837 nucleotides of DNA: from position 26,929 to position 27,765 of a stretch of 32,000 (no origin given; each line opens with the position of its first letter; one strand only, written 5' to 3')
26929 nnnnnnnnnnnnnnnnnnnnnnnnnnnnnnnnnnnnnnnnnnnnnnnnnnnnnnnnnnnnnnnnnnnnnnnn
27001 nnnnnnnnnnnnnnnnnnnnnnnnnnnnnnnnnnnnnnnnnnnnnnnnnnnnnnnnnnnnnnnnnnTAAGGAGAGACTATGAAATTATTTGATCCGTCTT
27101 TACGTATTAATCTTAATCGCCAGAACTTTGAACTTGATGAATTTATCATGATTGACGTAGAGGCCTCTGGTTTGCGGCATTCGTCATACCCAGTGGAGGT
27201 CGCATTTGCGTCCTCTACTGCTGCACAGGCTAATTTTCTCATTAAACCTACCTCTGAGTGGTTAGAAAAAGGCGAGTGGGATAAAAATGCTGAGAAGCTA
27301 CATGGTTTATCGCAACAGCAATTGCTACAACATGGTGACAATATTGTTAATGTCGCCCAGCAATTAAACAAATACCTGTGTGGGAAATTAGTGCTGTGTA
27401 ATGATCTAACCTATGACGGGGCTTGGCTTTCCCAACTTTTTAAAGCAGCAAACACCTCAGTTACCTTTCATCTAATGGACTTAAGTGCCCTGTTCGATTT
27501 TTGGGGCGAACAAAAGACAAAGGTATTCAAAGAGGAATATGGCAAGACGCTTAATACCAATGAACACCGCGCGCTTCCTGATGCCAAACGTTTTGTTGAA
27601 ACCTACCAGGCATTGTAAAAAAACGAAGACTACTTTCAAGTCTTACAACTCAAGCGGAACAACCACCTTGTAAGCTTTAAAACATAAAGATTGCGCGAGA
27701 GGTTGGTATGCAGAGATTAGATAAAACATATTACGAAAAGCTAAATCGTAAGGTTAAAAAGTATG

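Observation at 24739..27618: Protease-less Lon-type AAA+ ATPase with a large unknown N-terminal region, coupled to a DEDDh exonuclease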

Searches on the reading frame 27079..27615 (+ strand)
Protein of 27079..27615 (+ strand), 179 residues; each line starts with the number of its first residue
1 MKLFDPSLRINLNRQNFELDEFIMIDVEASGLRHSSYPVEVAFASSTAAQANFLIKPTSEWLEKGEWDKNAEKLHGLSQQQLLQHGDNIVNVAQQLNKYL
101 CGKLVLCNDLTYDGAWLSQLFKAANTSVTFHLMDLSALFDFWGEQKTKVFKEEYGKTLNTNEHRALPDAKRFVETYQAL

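Call 4: search_protein_families(library=pfam, proteins=[window:27079-27615:+], max_evalue=0.01)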
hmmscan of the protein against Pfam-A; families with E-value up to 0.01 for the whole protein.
window:27079-27615:+ (179 aa): 2 families
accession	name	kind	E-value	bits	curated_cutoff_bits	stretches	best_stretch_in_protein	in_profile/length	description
PF00929.31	RNase_T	-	2.2e-05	25.5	24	1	23-174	1-162/164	Exonuclease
PF16473.11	Rv2179c-like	-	9.3e-05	22.6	27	1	79-175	69-172/177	3'-5' exoribonuclease Rv2179c-like domain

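Call 5: search_protein_families(library=padloc, proteins=[window:27079-27615:+], max_evalue=0.01)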
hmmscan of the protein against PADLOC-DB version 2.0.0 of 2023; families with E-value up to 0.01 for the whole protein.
window:27079-27615:+ (179 aa): 2 families
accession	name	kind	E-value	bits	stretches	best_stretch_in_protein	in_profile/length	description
PDLC01247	DEDDh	-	9e-12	43.8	1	23-176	1-138/139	"CAS-I,CAS-II,CAS-III,CAS-IV,CAS-V,CAS-VI; associated"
PDLC00753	Effector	-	0.00088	17.1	0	21-101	7-85/184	Exonuclease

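Call 17: search_protein_families(library=ncbifam, proteins=[window:27079-27615:+], max_evalue=0.01)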
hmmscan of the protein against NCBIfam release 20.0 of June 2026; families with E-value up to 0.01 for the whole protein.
window:27079-27615:+ (179 aa): 4 families
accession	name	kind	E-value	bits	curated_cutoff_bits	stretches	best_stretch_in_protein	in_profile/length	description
TIGR01405.1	polC_Gram_pos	equivalog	0.00027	18.8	1043.45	1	10-173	179-344/1211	DNA polymerase III subunit alpha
NF001688.0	PRK00448.1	equivalog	0.001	16.7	873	1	10-171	413-576/1445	PolC-type DNA polymerase III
NF004719.0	PRK06063.1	equivalog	0.0013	17.7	389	1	21-127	17-120/331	DEDDh family exonuclease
TIGR00573.1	dnaq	subfamily_domain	0.0073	15.8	71.5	0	17-124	4-109/217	exonuclease, DNA polymerase III, epsilon subunit family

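Call 18: search_protein_families(library=phrogs, proteins=[window:27079-27615:+], max_evalue=0.01)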
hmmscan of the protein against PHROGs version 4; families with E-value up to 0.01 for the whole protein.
window:27079-27615:+ (179 aa): 2 families
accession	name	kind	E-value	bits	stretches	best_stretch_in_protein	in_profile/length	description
phrog_192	-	DNA, RNA and nucleotide metabolism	4.5e-12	47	1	11-171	97-262/397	DNA polymerase exonuclease subunit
phrog_2259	-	DNA, RNA and nucleotide metabolism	0.00028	21.5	1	81-178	74-171/186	Rnase H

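Call 61: search_solved_structures(query=A3, max_evalue=0.01)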
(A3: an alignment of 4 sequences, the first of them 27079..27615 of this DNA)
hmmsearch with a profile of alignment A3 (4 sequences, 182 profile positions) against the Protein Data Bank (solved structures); distinct sequences matched with E-value up to 0.01: 0.

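Call 72: find_homologous_proteins(query=A9, max_evalue=0.001)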
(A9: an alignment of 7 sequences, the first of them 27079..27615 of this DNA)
Query A9 (7 sequences) (179 aa, profile of the alignment): 528 proteins with E <= 0.001 among 1536 candidates; the best 120 are listed.
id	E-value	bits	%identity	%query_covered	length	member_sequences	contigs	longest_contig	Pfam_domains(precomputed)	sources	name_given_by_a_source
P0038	4.9e-95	334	84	100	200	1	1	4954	PF00929.32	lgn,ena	-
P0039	5.4e-95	334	100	100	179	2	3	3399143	PF00929.32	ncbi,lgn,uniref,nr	ncbi:hypothetical protein PTE01_25370 [Pseudoalteromonas tetraodonis GFC]|uniref:Exonuclease domain-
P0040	1.2e-93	330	54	100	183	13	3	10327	-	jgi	jgi:hypothetical protein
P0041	2.0e-92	326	87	100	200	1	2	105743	PF00929.32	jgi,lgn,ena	-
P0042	4.9e-92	325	83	100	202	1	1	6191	PF00929.32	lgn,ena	-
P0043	6.6e-92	324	83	100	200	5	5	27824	PF00929.32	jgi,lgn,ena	jgi:DNA polymerase III alpha subunit (gram-positive type)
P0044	1.0e-91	323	54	99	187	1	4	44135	-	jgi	jgi:hypothetical protein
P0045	2.4e-91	322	57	99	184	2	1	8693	-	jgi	jgi:hypothetical protein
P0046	1.2e-90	320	85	100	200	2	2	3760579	PF00929.32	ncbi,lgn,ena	ncbi:exonuclease domain-containing protein [Pseudoalteromonas gelatinilytica]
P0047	1.9e-90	319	58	100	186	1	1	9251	-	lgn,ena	-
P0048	6.7e-90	318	78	100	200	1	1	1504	PF00929.32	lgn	-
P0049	1.2e-89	317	52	100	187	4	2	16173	-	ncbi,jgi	ncbi:MAG: hypothetical protein ACI9EK_001029 [Psychroserpens sp.]|jgi:hypothetical protein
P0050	5.8e-89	315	50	100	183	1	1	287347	-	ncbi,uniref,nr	ncbi:hypothetical protein [Litorilituus lipolyticus]|uniref:Exonuclease domain-containing protein n=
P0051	9.8e-89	314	56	99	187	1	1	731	-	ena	-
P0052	4.2e-88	312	53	99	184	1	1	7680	-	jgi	jgi:hypothetical protein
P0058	1.3e-82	294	58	98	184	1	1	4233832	-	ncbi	ncbi:hypothetical protein ACOYR1_05970 [Thalassotalea piscium]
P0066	2.3e-66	241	52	98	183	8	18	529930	-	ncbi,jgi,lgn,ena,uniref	ncbi:hypothetical protein [uncultured Pseudoalteromonas sp.]|jgi:hypothetical protein|uniref:hypothe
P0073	5.2e-37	145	40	95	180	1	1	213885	-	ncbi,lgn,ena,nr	ncbi:MAG: hypothetical protein HRT54_13095 [Colwellia sp.]|nr:hypothetical protein [Colwellia sp.]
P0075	9.1e-33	131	38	83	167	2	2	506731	PF00929.32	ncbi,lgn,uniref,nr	ncbi:exonuclease domain-containing protein [Litchfieldella xinjiangensis]|uniref:3'-5' exonuclease n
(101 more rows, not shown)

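Call 73: find_encoding_contigs(protein=P0058, flank=10000, max_places=2)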
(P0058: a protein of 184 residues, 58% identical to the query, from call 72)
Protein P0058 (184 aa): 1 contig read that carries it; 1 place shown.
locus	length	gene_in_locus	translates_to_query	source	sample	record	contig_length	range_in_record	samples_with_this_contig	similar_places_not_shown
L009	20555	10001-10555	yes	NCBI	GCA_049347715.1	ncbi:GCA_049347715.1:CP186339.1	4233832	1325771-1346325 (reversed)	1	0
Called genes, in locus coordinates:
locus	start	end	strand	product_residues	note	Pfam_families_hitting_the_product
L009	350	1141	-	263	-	-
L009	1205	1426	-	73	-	-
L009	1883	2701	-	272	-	-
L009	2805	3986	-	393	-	-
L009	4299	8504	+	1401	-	PF00069:Pkinase, PF07714:PK_Tyr_Ser-Thr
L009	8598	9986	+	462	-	PF00004:AAA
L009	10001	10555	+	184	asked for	-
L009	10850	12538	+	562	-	-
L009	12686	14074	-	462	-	PF03432:Relaxase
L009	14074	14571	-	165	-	-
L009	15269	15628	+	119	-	-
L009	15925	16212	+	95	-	-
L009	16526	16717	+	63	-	-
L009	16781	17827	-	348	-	PF01734:Patatin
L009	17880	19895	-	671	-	PF00239:Resolvase, PF07508:Recombinase, PF13408:Zn_ribbon_recom (weak)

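Call 74: find_encoding_contigs(protein=P0049, flank=10000, max_places=2)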
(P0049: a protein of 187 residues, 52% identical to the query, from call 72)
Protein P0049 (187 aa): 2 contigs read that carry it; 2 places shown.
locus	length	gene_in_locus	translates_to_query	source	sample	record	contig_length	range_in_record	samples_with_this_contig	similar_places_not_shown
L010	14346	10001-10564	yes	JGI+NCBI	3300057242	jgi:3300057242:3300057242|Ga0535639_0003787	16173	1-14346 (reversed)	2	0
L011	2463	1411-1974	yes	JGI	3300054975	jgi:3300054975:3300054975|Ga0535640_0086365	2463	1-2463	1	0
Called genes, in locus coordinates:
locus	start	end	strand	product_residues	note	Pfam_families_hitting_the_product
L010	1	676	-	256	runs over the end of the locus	PF00149:Metallophos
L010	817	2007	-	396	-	-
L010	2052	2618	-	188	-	-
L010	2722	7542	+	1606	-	PF00069:Pkinase, PF07714:PK_Tyr_Ser-Thr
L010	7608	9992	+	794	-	PF00004:AAA, PF07728:AAA_5 (weak)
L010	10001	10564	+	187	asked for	-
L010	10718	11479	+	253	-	PF00226:DnaJ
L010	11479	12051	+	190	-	PF08378:NERD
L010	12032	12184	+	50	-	-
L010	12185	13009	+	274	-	-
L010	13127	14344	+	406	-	?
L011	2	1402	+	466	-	?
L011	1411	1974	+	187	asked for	-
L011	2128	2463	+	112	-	?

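Call 75: find_encoding_contigs(protein=P0066, flank=10000, max_places=3)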
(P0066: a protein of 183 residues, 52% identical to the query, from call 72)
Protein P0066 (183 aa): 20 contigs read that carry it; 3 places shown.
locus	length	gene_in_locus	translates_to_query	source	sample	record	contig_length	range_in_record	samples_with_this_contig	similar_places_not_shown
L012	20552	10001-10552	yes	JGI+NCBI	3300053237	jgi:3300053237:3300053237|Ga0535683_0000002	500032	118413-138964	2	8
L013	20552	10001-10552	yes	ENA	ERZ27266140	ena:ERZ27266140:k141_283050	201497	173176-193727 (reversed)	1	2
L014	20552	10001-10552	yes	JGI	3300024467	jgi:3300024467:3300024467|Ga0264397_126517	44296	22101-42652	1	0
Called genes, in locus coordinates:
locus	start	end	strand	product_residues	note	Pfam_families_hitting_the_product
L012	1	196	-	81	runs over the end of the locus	-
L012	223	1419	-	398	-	-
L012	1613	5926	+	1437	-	PF00069:Pkinase, PF07714:PK_Tyr_Ser-Thr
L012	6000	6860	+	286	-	-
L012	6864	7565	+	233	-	PF00691:OmpA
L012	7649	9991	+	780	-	PF00004:AAA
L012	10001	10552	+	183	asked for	-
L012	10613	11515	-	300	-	-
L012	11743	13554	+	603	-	-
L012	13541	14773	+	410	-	-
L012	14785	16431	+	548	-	PF00082:Peptidase_S8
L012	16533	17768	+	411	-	-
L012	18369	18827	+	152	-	-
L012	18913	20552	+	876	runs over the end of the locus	-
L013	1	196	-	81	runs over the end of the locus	-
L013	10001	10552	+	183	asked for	-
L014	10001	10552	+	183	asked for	-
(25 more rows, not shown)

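Call 79: find_encoding_contigs(protein=P0073, flank=10000, max_places=2)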
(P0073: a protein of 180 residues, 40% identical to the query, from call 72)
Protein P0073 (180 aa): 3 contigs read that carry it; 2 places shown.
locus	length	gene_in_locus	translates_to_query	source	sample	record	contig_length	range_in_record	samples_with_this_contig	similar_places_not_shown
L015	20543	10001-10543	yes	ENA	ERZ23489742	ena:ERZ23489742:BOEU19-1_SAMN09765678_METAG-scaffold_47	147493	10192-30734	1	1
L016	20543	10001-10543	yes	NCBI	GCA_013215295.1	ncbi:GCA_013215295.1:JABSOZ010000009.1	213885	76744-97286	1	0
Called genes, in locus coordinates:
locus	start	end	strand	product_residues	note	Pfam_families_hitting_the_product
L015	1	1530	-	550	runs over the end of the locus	PF03432:Relaxase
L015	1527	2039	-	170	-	-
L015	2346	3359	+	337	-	-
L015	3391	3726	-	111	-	-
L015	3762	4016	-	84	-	-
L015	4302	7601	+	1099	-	PF00069:Pkinase, PF07714:PK_Tyr_Ser-Thr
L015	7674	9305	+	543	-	-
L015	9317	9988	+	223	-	-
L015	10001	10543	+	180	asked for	-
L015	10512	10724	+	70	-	-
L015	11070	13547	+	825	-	-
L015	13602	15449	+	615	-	PF07508:Recombinase (weak), PF13408:Zn_ribbon_recom (weak)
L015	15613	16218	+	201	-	PF00313:CSD, PF06961:DUF1294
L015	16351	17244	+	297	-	PF26109:WHD_BrxR, PF13280:WYL, PF26107:BrxR_CTD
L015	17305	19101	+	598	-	PF28082:ZorA-like_t1, PF04513:Baculo_PEP_C (faint), PF07464:ApoLp-III (faint), PF01442:Apolipoprotein (weak)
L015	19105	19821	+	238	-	PF00691:OmpA (faint)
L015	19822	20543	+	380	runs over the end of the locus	PF26739:DUF8245, PF01844:HNH (weak)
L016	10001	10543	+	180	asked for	-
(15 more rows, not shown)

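Call 80: find_encoding_contigs(protein=P0075, flank=8000, max_places=2)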
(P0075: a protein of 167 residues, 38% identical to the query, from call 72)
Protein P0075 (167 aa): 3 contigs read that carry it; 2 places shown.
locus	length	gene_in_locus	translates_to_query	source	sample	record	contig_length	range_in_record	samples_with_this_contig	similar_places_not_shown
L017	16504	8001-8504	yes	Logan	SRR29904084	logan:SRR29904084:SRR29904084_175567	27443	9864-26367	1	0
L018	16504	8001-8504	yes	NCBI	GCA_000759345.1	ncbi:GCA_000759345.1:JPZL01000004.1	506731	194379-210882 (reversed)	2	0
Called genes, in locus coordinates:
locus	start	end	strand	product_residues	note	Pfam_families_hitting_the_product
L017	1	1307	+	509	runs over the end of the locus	PF00501:AMP-binding, PF13193:AMP-binding_C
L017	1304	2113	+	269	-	PF00378:ECH_1, PF16113:ECH_2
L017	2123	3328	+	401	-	PF00108:Thiolase_N, PF00109:ketoacyl-synt (weak), PF02803:Thiolase_C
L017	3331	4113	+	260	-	PF00378:ECH_1, PF16113:ECH_2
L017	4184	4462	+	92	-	-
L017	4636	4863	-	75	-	-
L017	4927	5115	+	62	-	-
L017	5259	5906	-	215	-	-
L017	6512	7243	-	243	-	PF00563:EAL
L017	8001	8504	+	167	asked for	PF00929:RNase_T (weak)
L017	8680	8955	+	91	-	PF08797:HIRAN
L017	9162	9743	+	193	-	PF04480:DUF559 (weak), PF18741:MTES_1575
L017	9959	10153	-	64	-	PF09983:JetD_C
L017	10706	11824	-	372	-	-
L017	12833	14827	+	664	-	PF00004:AAA (faint), PF28530:DUF8426, PF07728:AAA_5, PF28529:McrB_lid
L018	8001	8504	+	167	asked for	PF00929:RNase_T (weak)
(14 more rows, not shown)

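Call 83: search_protein_families(library=pfam, proteins=[L012:6000-6857:+, L012:6864-7562:+, L012:10613-11512:-, L012:223-1416:-, L010:2052-2615:-, L010:12185-13006:+, L009:10850-12535:+, L009:1883-2698:-, L015:11070-13544:+, L015:2346-3356:+], max_evalue=0.01)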
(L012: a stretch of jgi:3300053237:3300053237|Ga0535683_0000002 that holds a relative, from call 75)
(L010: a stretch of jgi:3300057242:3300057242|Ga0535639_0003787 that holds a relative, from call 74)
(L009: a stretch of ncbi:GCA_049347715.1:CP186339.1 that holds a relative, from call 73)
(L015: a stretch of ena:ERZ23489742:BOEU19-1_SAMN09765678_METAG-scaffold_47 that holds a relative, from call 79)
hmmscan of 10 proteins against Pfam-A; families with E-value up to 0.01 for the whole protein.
L012:6000-6857:+ (286 aa): 0 families

L012:6864-7562:+ (233 aa): 1 family
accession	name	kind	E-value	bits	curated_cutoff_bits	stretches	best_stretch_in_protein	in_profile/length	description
PF00691.25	OmpA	-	5.1e-10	40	27.2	1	139-218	31-98/98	OmpA family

L012:10613-11512:- (299 aa): 0 families

L012:223-1416:- (397 aa): 0 families

L010:2052-2615:- (187 aa): 1 family
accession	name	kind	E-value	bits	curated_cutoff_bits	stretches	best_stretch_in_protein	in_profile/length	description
PF14081.11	DUF4262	-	0.00023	21.8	28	1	35-106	2-71/127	Domain of unknown function (DUF4262)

L010:12185-13006:+ (274 aa): 1 family
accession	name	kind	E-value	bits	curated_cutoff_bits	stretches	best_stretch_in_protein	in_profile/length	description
PF13098.12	Thioredoxin_2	-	0.00019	22.2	27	1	114-194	3-61/104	Thioredoxin-like domain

L009:10850-12535:+ (562 aa): 1 family
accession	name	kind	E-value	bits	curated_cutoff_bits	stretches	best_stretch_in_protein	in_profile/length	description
PF21002.2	TMEM106_N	-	0.0043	18.1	24.5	0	126-155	39-68/91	Transmembrane protein 106 N-terminal region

L009:1883-2698:- (271 aa): 1 family
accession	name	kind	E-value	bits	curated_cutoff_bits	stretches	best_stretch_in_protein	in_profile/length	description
PF01027.25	Bax1-I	-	0.00011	22.4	34.1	1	19-145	14-141/207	Inhibitor of apoptosis-promoting Bax1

L015:11070-13544:+ (825 aa): 1 family
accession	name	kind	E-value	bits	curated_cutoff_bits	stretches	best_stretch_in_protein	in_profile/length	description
PF00270.35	DEAD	-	0.0063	16.7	26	0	201-252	18-71/167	DEAD/DEAH box helicase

L015:2346-3356:+ (337 aa): 0 families

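Call 85: search_protein_families(library=padloc, proteins=[L012:6000-6857:+, L012:6864-7562:+, L012:10613-11512:-, L012:11743-13551:+, L012:13541-14770:+, L012:14785-16428:+, L012:16533-17765:+, L009:10850-12535:+, L010:10718-11476:+, L010:11479-12048:+], max_evalue=1)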
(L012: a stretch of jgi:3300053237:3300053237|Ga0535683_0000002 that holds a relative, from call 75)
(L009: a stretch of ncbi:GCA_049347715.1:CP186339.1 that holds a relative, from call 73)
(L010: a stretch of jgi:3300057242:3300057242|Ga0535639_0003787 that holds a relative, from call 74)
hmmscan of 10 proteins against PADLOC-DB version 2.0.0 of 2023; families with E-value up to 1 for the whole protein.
L012:6000-6857:+ (286 aa): 21 families
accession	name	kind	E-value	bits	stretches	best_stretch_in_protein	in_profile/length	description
PDLC00597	ZorA1|ZorA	-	2.7e-12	44.2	1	15-195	3-175/683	MotA/ExbB/TolQ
PDLC00601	ZorA1|ZorA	-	1.4e-09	35.2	1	132-195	140-202/699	MotA/ExbB/TolQ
PDLC00640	ZorA2|ZorA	-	1.4e-09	35.2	1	119-258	36-165/590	MotA/ExbB/TolQ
PDLC00595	ZorA1|ZorA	-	6.2e-09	33.2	1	115-196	126-207/487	MotA/ExbB/TolQ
PDLC00650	ZorA3|ZorA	-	4.1e-08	30.2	1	132-195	111-175/1063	MotA/ExbB/TolQ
PDLC00602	ZorA1|ZorA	-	5.9e-08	29.9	1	19-196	29-193/648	MotA/ExbB/TolQ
PDLC00605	ZorA1|ZorA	-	1.5e-07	28.2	1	134-221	172-259/700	MotA/ExbB/TolQ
PDLC00638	ZorA2|ZorA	-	2.4e-07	27.9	1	128-194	47-106/545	MotA/ExbB/TolQ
PDLC00649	ZorA3|ZorA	-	4.6e-07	26.6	1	132-195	111-175/698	MotA/ExbB/TolQ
PDLC00648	ZorA3|ZorA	-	7.3e-07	26.3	1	132-195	110-174/692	MotA/ExbB/TolQ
PDLC00647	ZorA3|ZorA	-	8.2e-07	25.9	1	133-195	117-180/780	MotA/ExbB/TolQ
PDLC00635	ZorA2|ZorA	-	1.1e-06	26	1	115-280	34-180/505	MotA/ExbB/TolQ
PDLC00598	ZorA1|ZorA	-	2.5e-06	24.2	1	17-188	14-186/663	MotA/ExbB/TolQ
PDLC00606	ZorA1|ZorA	-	4.9e-06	23.3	1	90-196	97-199/636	MotA/ExbB/TolQ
PDLC00637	ZorA2|ZorA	-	3.2e-05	20.9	1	125-198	39-105/420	MotA/ExbB/TolQ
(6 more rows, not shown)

L012:6864-7562:+ (233 aa): 7 families
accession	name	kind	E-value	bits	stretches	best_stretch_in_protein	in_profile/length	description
PDLC00610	ZorB1|ZorB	-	8.4e-59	197.2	1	4-228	9-238/254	MotB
PDLC00612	ZorB1|ZorB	-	4.3e-43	145.9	2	47-227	88-269/293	MotB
PDLC00608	ZorB1|ZorB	-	6.9e-42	141.4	1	4-227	9-228/243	MotB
PDLC00609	ZorB1|ZorB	-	2.9e-29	100.2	1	5-226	12-216/232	MotB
PDLC00641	ZorB2|ZorB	-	8.4e-26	89.1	1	5-226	10-224/238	MotB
PDLC00651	ZorB3|ZorB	-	4.2e-14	50.6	2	140-225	124-203/215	MotB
PDLC00611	ZorB1|ZorB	-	5.8e-12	43.8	1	14-224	23-213/240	MotB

L012:10613-11512:- (299 aa): 0 families

L012:11743-13551:+ (603 aa): 0 families

L012:13541-14770:+ (410 aa): 0 families

L012:14785-16428:+ (548 aa): 2 families
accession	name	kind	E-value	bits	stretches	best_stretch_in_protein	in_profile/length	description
PDLC03014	subtilase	-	1.9e-09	35.5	1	180-393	198-380/391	-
PDLC04233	IetS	-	0.019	11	1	229-295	397-467/855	-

L012:16533-17765:+ (411 aa): 0 families

L009:10850-12535:+ (562 aa): 0 families

L010:10718-11476:+ (253 aa): 0 families

L010:11479-12048:+ (190 aa): 2 families
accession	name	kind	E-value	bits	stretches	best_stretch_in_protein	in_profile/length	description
PDLC02512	PglW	-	2.5e-05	20.4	1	43-130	51-137/1403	PglW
PDLC01087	C3a187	-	0.0002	18.3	1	40-81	43-85/559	NERD+UvrD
